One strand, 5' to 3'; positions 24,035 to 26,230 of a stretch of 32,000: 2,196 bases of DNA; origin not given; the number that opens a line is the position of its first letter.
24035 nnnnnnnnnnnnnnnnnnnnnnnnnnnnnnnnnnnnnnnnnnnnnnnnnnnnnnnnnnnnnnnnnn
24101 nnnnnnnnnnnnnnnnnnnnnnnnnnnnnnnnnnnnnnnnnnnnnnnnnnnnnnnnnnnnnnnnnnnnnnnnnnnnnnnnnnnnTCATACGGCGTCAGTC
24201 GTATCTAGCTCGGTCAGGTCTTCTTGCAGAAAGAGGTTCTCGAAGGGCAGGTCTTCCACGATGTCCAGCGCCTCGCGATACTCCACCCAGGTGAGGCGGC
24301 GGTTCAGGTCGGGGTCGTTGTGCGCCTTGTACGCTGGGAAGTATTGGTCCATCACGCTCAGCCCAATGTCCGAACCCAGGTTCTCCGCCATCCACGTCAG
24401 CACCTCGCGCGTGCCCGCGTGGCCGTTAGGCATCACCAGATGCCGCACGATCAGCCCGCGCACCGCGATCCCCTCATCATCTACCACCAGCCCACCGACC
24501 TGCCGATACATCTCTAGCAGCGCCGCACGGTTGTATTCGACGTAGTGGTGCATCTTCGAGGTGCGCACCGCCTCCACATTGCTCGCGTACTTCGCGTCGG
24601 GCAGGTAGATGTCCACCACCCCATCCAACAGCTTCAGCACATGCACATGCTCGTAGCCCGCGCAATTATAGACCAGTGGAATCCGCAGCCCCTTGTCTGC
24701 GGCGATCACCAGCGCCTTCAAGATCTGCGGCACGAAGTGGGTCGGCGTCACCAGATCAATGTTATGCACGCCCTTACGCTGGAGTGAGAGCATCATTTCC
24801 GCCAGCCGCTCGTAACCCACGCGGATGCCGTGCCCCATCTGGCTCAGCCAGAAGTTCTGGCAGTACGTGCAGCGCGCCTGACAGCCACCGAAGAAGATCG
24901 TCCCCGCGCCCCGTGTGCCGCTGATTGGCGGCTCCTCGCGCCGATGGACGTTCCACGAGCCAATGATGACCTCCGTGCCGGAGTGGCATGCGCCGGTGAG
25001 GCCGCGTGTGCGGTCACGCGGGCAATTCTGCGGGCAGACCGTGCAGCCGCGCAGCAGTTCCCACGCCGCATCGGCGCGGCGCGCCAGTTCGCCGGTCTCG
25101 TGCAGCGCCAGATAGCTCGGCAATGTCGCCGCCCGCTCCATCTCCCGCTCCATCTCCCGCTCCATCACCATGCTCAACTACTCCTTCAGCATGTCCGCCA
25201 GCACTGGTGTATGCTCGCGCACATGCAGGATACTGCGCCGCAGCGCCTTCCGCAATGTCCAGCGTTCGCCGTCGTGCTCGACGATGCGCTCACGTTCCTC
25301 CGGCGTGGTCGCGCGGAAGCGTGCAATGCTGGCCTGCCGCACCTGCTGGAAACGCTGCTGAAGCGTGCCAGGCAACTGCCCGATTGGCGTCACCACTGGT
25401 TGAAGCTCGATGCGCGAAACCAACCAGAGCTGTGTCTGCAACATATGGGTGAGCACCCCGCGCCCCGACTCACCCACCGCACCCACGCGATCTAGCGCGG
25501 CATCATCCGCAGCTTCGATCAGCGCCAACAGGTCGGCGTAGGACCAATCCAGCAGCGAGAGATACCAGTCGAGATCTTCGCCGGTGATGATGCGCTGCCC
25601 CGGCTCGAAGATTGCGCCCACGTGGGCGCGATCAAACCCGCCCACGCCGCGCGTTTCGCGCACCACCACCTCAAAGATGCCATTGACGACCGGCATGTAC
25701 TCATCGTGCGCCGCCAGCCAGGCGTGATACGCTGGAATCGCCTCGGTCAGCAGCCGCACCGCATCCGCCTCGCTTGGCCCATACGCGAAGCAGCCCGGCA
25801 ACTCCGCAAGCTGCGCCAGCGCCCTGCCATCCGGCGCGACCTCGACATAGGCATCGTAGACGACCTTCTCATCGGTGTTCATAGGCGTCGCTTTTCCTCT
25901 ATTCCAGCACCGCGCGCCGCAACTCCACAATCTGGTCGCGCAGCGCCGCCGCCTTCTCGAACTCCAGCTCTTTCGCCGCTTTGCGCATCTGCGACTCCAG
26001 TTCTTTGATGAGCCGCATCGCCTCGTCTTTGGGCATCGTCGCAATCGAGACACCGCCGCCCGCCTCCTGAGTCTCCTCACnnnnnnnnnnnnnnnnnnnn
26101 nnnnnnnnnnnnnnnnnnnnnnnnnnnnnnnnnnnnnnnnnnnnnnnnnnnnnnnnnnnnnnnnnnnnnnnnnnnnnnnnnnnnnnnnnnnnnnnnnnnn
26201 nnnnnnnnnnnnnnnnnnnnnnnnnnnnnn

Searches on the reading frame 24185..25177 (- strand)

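Call 11: search_protein_families(library=pfam, proteins=[window:24185-25177:-], max_evalue=0.01)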
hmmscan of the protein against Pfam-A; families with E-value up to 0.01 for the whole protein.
window:24185-25177:- (330 aa): 2 families
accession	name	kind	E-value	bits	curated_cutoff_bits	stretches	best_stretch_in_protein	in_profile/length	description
PF04055.27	Radical_SAM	-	4.2e-06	27.5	29.5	1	94-200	2-114/166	Radical SAM superfamily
PF13353.11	Fer4_12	-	0.0068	17.1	22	0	87-143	5-59/137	4Fe-4S single cluster domain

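Call 115: search_protein_families(library=phrogs, proteins=[window:24185-25177:-], max_evalue=0.001)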
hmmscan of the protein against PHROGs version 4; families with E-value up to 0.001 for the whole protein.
window:24185-25177:- (330 aa): 0 families

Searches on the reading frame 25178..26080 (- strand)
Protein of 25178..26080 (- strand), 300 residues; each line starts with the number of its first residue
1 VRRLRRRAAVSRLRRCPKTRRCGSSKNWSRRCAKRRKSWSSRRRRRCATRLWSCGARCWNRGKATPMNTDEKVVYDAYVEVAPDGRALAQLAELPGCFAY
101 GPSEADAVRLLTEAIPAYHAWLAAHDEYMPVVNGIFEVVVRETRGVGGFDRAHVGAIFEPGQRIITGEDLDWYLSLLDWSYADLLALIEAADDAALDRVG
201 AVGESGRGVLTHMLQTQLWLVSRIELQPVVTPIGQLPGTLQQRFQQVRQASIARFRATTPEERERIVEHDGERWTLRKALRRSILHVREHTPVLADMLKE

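Call 76: search_protein_families(library=pfam, proteins=[window:25178-26080:-], max_evalue=0.001)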
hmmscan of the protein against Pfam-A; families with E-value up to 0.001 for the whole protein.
window:25178-26080:- (300 aa): 1 family
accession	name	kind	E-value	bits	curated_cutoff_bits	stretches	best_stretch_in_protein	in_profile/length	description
PF12867.12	DinB_2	-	0.0007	20.5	24.8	0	177-290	2-124/128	DinB superfamily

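Call 115: search_protein_families(library=phrogs, proteins=[window:25178-26080:-], max_evalue=0.001)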
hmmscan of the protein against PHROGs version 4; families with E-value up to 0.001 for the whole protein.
window:25178-26080:- (300 aa): 0 families
